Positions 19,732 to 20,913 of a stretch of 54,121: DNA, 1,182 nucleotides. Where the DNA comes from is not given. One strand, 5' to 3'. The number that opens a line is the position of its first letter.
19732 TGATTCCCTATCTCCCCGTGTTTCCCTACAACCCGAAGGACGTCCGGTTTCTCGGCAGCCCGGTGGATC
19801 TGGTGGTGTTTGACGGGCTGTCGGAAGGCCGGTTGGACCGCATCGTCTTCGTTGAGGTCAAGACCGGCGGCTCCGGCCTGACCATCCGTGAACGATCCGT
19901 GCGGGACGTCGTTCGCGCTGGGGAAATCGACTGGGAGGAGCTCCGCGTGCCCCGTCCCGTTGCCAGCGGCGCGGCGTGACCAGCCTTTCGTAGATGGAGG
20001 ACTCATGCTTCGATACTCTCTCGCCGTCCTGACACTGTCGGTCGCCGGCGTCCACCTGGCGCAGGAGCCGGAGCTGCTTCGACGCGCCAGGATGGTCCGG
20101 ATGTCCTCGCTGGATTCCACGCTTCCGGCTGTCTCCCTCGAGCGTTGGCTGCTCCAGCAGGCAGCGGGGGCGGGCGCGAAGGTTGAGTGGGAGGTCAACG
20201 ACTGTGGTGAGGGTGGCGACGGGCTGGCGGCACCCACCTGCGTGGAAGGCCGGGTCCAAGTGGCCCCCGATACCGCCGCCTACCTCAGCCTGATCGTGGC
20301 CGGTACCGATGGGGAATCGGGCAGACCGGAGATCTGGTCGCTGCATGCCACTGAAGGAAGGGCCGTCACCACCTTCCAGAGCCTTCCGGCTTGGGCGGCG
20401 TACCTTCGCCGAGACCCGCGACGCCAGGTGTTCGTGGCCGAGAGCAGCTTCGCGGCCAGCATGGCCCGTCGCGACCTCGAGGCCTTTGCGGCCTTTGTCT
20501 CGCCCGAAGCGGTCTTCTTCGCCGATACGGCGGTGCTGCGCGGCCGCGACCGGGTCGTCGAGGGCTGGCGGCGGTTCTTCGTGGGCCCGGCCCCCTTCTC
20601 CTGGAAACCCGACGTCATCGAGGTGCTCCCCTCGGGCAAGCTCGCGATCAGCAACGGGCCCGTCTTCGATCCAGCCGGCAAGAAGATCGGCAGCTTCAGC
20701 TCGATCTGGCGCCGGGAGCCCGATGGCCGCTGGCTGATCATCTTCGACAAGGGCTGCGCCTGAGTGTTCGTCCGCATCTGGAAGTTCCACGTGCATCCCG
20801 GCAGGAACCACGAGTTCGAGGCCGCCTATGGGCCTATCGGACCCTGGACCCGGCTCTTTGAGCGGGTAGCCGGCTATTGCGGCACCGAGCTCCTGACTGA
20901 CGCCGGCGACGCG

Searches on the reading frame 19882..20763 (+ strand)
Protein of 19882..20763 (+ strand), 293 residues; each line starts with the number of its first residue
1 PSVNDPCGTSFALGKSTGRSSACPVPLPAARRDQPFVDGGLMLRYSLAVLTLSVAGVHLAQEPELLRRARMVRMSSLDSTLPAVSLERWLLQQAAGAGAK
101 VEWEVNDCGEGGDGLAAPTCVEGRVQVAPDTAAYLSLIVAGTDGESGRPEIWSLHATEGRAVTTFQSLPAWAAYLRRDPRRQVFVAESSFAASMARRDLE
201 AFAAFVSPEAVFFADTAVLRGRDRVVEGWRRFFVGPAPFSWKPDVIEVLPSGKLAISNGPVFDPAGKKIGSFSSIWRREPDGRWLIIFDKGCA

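Call 25: search_protein_families(library=pfam, proteins=[window:19882-20763:+])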
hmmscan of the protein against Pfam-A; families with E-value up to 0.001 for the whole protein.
window:19882-20763:+ (293 aa): 3 families
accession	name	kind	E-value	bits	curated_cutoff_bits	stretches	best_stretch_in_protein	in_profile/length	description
PF14534.12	DUF4440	-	1.3e-10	42.1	25.2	1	187-286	5-107/107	Domain of unknown function (DUF4440)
PF12680.13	SnoaL_2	-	7.2e-08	33.4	27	1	190-284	4-99/102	SnoaL-like domain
PF13474.12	SnoaL_3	-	7.4e-06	26.8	22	1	190-256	8-76/121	SnoaL-like domain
